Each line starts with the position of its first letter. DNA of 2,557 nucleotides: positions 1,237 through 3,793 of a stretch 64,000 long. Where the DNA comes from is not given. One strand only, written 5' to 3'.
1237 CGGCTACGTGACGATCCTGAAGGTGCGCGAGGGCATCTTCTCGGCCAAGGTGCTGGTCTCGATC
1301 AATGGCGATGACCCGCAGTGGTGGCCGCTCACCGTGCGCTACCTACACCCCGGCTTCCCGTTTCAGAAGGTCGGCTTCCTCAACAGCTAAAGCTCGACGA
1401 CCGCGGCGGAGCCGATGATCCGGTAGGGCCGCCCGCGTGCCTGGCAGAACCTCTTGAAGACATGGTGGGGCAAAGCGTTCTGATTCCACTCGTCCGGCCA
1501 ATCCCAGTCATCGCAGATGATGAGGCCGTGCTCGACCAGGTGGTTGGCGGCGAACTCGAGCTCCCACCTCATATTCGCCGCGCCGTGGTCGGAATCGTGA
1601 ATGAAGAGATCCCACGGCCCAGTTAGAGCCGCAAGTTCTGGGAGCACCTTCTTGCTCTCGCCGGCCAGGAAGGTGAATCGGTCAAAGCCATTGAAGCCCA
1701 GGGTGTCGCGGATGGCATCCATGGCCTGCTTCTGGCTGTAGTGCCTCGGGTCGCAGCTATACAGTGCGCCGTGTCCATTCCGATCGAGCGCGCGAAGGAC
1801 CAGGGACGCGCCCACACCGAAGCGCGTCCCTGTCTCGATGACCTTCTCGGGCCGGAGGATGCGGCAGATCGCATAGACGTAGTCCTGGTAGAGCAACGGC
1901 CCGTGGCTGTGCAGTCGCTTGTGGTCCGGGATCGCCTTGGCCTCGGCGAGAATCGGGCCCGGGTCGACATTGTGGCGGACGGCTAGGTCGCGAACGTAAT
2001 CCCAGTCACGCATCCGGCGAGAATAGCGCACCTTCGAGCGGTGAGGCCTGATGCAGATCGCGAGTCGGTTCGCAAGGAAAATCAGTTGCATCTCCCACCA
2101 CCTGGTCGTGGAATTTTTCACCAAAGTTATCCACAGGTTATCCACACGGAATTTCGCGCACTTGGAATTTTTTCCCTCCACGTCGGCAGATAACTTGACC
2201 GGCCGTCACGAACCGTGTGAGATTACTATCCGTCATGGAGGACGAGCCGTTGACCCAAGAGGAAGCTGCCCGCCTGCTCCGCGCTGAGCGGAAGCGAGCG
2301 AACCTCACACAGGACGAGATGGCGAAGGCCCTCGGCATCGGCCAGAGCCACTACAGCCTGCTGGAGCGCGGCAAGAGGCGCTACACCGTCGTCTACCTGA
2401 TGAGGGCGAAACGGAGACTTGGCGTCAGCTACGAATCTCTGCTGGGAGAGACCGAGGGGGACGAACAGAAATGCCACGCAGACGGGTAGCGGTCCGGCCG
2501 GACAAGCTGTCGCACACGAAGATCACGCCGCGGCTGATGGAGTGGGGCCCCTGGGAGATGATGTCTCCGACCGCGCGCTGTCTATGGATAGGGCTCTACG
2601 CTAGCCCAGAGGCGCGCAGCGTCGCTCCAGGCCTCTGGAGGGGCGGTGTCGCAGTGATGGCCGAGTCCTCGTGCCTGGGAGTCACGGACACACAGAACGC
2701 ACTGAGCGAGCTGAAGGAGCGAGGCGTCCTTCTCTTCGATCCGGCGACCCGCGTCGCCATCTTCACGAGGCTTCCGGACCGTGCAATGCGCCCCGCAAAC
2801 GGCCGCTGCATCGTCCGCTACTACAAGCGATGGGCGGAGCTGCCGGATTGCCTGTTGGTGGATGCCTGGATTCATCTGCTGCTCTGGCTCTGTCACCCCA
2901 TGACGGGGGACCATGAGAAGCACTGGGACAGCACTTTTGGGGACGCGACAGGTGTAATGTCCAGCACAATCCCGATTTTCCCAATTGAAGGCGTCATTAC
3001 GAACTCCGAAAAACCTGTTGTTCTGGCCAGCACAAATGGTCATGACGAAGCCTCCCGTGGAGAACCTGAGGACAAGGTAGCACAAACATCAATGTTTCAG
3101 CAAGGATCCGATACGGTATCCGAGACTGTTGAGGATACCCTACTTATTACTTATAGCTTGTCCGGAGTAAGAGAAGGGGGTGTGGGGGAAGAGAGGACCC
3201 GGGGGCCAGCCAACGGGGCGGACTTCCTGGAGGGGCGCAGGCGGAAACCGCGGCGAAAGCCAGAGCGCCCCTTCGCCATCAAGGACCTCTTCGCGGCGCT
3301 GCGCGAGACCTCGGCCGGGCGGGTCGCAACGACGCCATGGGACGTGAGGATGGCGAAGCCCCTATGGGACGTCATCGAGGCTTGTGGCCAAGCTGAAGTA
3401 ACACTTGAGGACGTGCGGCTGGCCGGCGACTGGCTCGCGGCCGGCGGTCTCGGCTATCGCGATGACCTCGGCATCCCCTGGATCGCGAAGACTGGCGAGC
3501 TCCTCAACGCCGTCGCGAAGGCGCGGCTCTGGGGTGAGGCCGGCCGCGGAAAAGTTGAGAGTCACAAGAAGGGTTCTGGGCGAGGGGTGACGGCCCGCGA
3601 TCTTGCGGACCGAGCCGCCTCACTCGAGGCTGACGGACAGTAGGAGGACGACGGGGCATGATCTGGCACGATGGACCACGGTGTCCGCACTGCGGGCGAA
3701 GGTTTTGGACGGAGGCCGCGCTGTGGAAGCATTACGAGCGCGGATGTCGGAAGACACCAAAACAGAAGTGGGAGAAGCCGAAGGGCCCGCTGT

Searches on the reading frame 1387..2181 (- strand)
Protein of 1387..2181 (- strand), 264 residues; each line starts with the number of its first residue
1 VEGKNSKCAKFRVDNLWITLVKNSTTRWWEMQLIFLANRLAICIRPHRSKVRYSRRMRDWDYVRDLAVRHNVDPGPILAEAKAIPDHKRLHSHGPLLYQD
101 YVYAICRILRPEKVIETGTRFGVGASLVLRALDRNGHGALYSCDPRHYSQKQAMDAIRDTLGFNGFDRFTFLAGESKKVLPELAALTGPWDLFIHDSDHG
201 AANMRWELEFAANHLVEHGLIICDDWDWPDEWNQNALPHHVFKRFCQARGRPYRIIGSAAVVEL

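Call 14: search_protein_families(library=phrogs, proteins=[window:1387-2181:-], max_evalue=0.001)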
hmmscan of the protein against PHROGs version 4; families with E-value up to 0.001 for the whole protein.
window:1387-2181:- (264 aa): 0 families

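Call 63: search_protein_families(library=pfam, alignment_id=A3, max_evalue=0.001)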
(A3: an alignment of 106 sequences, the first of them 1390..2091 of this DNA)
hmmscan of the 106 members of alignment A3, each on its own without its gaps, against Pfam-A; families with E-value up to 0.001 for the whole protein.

A. member 1, window:1390-2091:- (234 aa): 1 family
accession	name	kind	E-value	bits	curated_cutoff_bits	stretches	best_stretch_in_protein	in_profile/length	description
PF13578.12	Methyltransf_24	-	1e-16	62.1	26.3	1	85-196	1-105/105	Methyltransferase domain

B. families by the number of members that match (of 106 scanned): 18 families
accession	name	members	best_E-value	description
PF13560.12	HTH_31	2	6.6e-09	Helix-turn-helix domain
PF07505.17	DUF5131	1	1.2e-66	Protein of unknown function (DUF5131)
PF13578.12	Methyltransf_24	1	1e-16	Methyltransferase domain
PF19612.4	DUF6117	1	5.7e-15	Family of unknown function (DUF6117)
PF05869.16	Dam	1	7e-13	DNA N-6-adenine-methyltransferase (Dam)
PF01381.28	HTH_3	1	1.2e-10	Helix-turn-helix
PF09339.16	HTH_IclR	1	5e-09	IclR helix-turn-helix domain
PF00534.26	Glycos_transf_1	1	1.6e-08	Glycosyl transferases group 1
PF13692.12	Glyco_trans_1_4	1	3.4e-07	Glycosyl transferases group 1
PF13744.12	HTH_37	1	1e-06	Helix-turn-helix domain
PF12840.13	HTH_20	1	3e-06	Helix-turn-helix domain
PF12844.13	HTH_19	1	1.4e-05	Helix-turn-helix domain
PF25213.1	HVO_A0261_N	1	1.9e-05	HVO_A0261 N-terminal domain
PF20706.3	GT4-conflict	1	3.2e-05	Family 4 Glycosyltransferase in conflict systems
PF12804.13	NTP_transf_3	1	0.00013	MobA-like NTP transferase domain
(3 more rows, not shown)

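Call 64: search_protein_families(library=phrogs, alignment_id=A3, max_evalue=0.0001)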
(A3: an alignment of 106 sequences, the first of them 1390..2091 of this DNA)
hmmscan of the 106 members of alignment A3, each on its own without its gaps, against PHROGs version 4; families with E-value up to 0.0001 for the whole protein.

A. member 1, window:1390-2091:- (234 aa): 0 families

B. families by the number of members that match (of 106 scanned): 30 families (the first 25 are shown)
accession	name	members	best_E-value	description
phrog_2045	-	1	2.1e-78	-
phrog_874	-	1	3.6e-64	-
phrog_111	-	1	5.9e-23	DNA methyltransferase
phrog_2293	-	1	1.9e-22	-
phrog_2170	-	1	3.7e-19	glycosyltransferase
phrog_13625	-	1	3.9e-19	-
phrog_18361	-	1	9.3e-17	-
phrog_9804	-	1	3.4e-15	-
phrog_28019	-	1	3.9e-12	-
phrog_27495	-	1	6.9e-12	-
phrog_8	-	1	9.3e-12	transcriptional regulator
phrog_1373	-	1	6.5e-10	transcriptional regulator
phrog_9027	-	1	1e-09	-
phrog_3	-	1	6.1e-09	transcriptional repressor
phrog_2328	-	1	1e-08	transcriptional repressor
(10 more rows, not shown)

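Call 100: search_protein_families(library=ncbifam, alignment_id=A3, max_evalue=0.001)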
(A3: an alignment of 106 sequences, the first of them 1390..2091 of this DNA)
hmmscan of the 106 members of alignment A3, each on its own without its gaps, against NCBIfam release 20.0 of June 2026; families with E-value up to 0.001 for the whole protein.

A. member 1, window:1390-2091:- (234 aa): 0 families

B. families by the number of members that match (of 106 scanned): 16 families
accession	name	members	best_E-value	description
TIGR04471.1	rSAM_mob_pairA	1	5.9e-11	radical SAM mobile pair protein A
NF041951.1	phage_RstR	1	2.4e-09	RstR family transcriptional repressor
TIGR01712.1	phage_N6A_met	1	5.3e-09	phage N-6-adenine-methyltransferase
TIGR03070.1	couple_hipB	1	2e-08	type II toxin-antitoxin system Y4mF family antitoxin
TIGR03830.1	CxxCG_CxxCG_HTH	1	2e-07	type II TA system antitoxin MqsA family protein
NF048003.1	GTA_spike_fiber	1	4.5e-06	phage head spike fiber domain-containing protein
TIGR03449.1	mycothiol_MshA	1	5.1e-05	D-inositol-3-phosphate glycosyltransferase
NF033788.1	HTH_metalloreg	1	8.9e-05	metalloregulator ArsR/SmtB family transcription factor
NF006015.0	PRK08154.1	1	9.2e-05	anaerobic benzoate catabolism transcriptional regulator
TIGR04047.1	MSMEG_0565_glyc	1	0.00012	MSMEG_0565 family glycosyltransferase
TIGR03088.1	stp2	1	0.00018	TIGR03088 family PEP-CTERM/XrtA system glycosyltransferase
NF007257.0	PRK09706.1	1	0.00019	transcriptional repressor DicA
NF010872.0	PRK14279.1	1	0.00023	molecular chaperone DnaJ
NF007271.0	PRK09726.1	1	0.00041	type II toxin-antitoxin system antitoxin HipB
NF053787.1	GlcN_PG_synth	1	0.00047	N-acetylglucosaminyl phosphatidylglycerol synthase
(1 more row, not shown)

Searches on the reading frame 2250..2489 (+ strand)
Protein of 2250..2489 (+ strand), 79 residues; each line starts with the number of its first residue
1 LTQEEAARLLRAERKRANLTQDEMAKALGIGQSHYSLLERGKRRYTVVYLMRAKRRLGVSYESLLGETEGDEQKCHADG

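Call 14: search_protein_families(library=phrogs, proteins=[window:2250-2489:+], max_evalue=0.001)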
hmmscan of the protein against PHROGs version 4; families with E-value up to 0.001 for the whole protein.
window:2250-2489:+ (79 aa): 15 families
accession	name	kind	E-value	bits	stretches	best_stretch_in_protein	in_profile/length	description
phrog_8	-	transcription regulation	9.3e-12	46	1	8-72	165-223/346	transcriptional regulator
phrog_1373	-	transcription regulation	6.5e-10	40.2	1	8-75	66-133/166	transcriptional regulator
phrog_3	-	transcription regulation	6.1e-09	37.1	1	3-72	86-153/430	transcriptional repressor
phrog_2328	-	transcription regulation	1e-08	36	1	6-69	17-79/128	transcriptional repressor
phrog_7241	-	transcription regulation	1.1e-07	33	1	8-64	64-120/122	transcriptional regulator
phrog_5823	-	transcription regulation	1.2e-06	28.9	1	7-75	8-77/404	transcriptional regulator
phrog_4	-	transcription regulation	1.2e-06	28.8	1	3-69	135-196/400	transcriptional repressor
phrog_2339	-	DNA, RNA and nucleotide metabolism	9.4e-06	26.6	1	8-70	28-91/98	HTH DNA binding protein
phrog_4836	-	transcription regulation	1.3e-05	25.8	1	7-75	77-145/194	CII-like regulator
phrog_2439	-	transcription regulation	2.8e-05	24.2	1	8-68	10-70/367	transcriptional regulator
phrog_4583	-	transcription regulation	4.3e-05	24.5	1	2-74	7-79/81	transcriptional repressor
phrog_2967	-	transcription regulation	5.3e-05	23.9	1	3-68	8-73/225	transcriptional regulator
phrog_11187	-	transcription regulation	0.00025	21.8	1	4-43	6-45/63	transcriptional regulator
phrog_14076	-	transcription regulation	0.00059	21.3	1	10-53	18-66/86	transcriptional regulator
phrog_2104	-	unknown function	0.00066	20.8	0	10-44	44-78/103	-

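Call 75: search_protein_families(library=pfam, proteins=[window:2250-2486:+], max_evalue=0.01)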
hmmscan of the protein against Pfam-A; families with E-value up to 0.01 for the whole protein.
window:2250-2486:+ (79 aa): 5 families
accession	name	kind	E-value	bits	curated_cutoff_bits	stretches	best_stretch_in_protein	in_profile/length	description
PF01381.28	HTH_3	-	1.2e-10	41.7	23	1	10-62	1-53/55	Helix-turn-helix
PF13560.12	HTH_31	-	6.6e-09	36.4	27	1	7-60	3-57/64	Helix-turn-helix domain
PF13744.12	HTH_37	-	1e-06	28.9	27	1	6-59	19-73/80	Helix-turn-helix domain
PF12844.13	HTH_19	-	1.4e-05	25.4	30.2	1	8-45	2-39/64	Helix-turn-helix domain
PF15731.11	MqsA_antitoxin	-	0.0041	17.7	30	1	7-51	71-117/131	Antitoxin component of bacterial toxin-antitoxin system, MqsA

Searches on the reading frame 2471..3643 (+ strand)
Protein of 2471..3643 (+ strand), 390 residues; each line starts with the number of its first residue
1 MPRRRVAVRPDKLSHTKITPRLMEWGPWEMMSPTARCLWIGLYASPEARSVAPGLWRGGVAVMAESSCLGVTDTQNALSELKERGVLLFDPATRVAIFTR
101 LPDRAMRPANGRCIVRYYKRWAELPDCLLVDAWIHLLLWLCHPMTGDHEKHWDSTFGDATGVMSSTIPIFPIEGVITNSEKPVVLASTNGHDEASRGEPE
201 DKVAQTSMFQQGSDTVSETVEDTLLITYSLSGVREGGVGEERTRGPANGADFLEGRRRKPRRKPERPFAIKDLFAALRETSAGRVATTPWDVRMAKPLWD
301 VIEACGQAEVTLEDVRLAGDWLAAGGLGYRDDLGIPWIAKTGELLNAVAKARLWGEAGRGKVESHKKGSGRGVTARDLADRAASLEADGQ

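Call 14: search_protein_families(library=phrogs, proteins=[window:2471-3643:+], max_evalue=0.001)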
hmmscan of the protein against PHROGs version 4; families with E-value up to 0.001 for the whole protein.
window:2471-3643:+ (390 aa): 0 families

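Call 23: find_homologous_proteins(query=window:2471-3643:+, max_evalue=0.001)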
Query window:2471-3643:+ (390 aa): 7 proteins with E <= 0.001 among 8000 candidates.
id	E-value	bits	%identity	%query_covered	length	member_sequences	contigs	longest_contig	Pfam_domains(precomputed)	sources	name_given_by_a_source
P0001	2.7e-264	894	100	100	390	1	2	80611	-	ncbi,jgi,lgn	jgi:hypothetical protein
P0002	2.1e-125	437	57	97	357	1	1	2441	-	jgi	jgi:hypothetical protein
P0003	9.0e-124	431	57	92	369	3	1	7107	-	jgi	jgi:hypothetical protein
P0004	1.7e-120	421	54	93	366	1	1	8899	-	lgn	-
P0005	5.7e-119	416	55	88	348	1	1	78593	-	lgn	-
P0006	3.2e-112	393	60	79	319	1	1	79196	-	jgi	jgi:hypothetical protein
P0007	7.2e-42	162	33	95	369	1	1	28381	-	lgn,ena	-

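Call 24: find_encoding_contigs(protein=P0005, flank=10000, max_places=3)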
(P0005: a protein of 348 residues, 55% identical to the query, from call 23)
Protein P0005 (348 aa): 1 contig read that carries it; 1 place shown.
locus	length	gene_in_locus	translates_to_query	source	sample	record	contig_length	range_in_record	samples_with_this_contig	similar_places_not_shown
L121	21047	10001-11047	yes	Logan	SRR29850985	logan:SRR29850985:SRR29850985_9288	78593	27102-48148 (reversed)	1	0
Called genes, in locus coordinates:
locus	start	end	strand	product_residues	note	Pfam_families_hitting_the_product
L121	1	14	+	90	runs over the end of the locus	-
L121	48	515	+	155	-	-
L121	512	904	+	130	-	-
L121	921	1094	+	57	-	-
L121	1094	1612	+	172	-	-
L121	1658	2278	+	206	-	PF01464:SLT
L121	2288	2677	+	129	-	-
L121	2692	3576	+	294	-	-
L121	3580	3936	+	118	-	-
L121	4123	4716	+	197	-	PF05257:CHAP (weak)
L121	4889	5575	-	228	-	-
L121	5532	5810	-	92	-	-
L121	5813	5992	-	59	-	-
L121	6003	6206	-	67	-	-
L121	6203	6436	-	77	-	-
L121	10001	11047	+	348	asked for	-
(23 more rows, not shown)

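Call 25: find_encoding_contigs(protein=P0006, flank=10000, max_places=3)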
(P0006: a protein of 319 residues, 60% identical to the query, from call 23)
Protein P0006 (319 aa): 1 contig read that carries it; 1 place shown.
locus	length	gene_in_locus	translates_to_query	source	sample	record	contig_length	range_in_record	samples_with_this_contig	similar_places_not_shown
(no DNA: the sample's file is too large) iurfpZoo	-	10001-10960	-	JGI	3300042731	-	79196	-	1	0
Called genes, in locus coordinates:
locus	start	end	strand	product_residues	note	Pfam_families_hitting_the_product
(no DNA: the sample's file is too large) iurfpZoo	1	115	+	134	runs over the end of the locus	-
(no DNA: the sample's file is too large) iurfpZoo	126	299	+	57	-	-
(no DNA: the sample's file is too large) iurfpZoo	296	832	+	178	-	-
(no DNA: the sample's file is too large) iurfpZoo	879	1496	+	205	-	PF01464:SLT (weak)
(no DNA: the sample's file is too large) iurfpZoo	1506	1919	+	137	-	-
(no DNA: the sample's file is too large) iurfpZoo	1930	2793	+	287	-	-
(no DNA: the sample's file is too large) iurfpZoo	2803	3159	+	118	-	-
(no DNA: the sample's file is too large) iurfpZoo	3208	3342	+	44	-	-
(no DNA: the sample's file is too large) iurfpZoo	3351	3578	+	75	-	-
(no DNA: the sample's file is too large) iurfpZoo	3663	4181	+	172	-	PF01551:Peptidase_M23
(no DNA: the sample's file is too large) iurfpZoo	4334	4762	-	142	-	-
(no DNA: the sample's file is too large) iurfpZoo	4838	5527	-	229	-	PF01551:Peptidase_M23 (weak)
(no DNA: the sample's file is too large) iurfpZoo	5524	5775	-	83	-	-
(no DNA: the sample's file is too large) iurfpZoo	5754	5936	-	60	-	-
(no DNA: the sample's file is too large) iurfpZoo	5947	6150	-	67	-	-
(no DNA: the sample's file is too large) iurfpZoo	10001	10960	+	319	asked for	-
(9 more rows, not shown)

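Call 26: find_encoding_contigs(protein=P0001, flank=10000, max_places=3)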
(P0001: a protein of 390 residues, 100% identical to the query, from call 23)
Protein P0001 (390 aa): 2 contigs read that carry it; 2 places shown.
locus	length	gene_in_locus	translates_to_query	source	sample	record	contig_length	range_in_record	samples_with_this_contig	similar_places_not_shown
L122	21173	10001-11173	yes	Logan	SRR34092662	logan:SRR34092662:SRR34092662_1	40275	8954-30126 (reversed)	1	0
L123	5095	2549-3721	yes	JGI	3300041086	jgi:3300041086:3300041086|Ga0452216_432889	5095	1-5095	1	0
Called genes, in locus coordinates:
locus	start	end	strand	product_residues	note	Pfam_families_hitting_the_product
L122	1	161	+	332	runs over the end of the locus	-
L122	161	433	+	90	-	-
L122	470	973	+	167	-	-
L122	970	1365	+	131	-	-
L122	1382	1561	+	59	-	-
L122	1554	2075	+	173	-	-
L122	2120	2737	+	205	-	PF01464:SLT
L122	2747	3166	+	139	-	-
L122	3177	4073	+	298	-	-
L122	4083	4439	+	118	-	-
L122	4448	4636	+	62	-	-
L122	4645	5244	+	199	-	PF01551:Peptidase_M23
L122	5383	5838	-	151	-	-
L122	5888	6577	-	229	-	PF01551:Peptidase_M23 (weak)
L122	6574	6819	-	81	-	-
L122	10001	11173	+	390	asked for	-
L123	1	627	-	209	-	?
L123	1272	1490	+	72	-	-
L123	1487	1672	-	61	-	-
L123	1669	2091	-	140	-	PF13578:Methyltransf_24 (weak)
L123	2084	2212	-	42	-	-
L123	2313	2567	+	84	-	PF13744:HTH_37 (weak), PF13560:HTH_31, PF12844:HTH_19 (weak), PF01381:HTH_3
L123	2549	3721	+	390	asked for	-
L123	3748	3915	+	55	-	-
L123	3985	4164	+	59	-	-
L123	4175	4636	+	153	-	-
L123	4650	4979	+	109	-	-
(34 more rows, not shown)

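Call 30: find_encoding_contigs(protein=P0004, flank=10000, max_places=3)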
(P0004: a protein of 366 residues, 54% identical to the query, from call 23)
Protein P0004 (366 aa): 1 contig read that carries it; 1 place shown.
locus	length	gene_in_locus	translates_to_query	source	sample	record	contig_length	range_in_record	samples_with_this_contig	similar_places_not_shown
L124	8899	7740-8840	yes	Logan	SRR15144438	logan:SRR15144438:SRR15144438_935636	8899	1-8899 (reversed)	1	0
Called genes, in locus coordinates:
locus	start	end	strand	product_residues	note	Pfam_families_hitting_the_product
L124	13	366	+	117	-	-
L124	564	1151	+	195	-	PF05257:CHAP (weak)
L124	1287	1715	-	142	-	PF00782:DSPc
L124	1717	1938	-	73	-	-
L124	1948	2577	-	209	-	PF01551:Peptidase_M23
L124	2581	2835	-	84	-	-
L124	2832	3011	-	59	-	-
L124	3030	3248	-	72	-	-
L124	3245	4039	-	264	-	PF00589:Phage_integrase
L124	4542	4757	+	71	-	-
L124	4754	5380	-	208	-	PF13578:Methyltransf_24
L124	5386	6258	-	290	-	PF03837:RecT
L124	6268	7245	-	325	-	PF09588:YqaJ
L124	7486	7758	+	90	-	PF13744:HTH_37 (weak), PF13560:HTH_31, PF01381:HTH_3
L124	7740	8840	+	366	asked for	-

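Call 31: find_encoding_contigs(protein=P0003, flank=10000, max_places=3)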
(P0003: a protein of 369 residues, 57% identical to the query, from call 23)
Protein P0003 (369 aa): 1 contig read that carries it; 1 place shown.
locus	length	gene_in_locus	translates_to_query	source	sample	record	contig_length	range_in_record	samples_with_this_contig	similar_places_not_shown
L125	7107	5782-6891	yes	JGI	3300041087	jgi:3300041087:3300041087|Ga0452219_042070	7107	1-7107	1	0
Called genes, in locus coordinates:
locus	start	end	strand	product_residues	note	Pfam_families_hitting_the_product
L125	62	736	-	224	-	-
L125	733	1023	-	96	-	-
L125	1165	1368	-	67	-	-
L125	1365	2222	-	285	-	PF00589:Phage_integrase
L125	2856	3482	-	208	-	PF13578:Methyltransf_24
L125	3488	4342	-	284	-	PF03837:RecT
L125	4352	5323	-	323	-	PF09588:YqaJ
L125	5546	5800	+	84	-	PF13744:HTH_37 (weak), PF13560:HTH_31, PF01381:HTH_3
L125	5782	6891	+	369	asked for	-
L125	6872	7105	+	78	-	?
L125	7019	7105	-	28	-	?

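Call 32: find_encoding_contigs(protein=P0007, flank=10000, max_places=3)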
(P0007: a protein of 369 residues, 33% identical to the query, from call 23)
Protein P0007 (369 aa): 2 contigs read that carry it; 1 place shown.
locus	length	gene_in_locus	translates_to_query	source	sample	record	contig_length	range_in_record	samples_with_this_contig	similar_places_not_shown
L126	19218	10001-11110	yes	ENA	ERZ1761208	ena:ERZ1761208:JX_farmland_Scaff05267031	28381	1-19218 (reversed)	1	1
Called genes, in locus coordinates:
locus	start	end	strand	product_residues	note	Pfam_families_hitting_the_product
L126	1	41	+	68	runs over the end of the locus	-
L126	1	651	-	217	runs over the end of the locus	PF00782:DSPc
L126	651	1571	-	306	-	-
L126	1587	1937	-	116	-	-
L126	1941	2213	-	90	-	-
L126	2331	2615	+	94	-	-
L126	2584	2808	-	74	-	-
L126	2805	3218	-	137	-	-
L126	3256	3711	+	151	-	-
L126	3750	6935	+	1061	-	-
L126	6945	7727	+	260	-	-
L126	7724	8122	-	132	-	-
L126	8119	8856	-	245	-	-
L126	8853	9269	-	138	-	-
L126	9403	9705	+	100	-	PF08965:Aca2_YdiL (weak), PF13560:HTH_31, PF01381:HTH_3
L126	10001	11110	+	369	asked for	-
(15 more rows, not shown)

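Call 38: list_cluster_members(proteins=[P0001])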
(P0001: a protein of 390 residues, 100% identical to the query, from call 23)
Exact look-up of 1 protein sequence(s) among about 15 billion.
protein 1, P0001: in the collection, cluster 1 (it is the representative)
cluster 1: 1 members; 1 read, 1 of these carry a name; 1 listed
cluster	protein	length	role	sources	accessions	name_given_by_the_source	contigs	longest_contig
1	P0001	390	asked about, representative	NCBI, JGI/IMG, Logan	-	hypothetical protein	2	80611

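Call 40: find_related_loci(query=A1, collection=genome_contigs, flank=10000)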
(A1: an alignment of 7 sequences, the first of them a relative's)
Query A1 (390 aa) in genome_contigs; peptide patterns used: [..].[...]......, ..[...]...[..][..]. (x = any residue, [..] = any of these).
599 stretches matched a pattern, but none encodes a relative of the query by tblastn (E <= 1e-3).

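Call 56: find_related_loci(query=A1, collection=viral_contigs, flank=10000)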
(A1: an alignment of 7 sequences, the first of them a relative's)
Query A1 (390 aa) in viral_contigs; peptide patterns used: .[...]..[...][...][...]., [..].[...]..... (x = any residue, [..] = any of these).
132 stretches matched a pattern; 5 encode a relative of the query (tblastn E <= 1e-3); 5 distinct loci.
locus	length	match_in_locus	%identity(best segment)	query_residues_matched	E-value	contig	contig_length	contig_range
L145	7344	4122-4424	39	256-359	1e-8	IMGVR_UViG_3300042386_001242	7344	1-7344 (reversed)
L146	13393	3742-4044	39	256-359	2e-8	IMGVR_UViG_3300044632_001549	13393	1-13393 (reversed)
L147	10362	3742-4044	39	256-359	1e-8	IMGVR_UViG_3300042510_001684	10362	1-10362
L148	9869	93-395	39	256-359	9e-8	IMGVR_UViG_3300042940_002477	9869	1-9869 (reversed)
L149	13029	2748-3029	34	267-363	4e-7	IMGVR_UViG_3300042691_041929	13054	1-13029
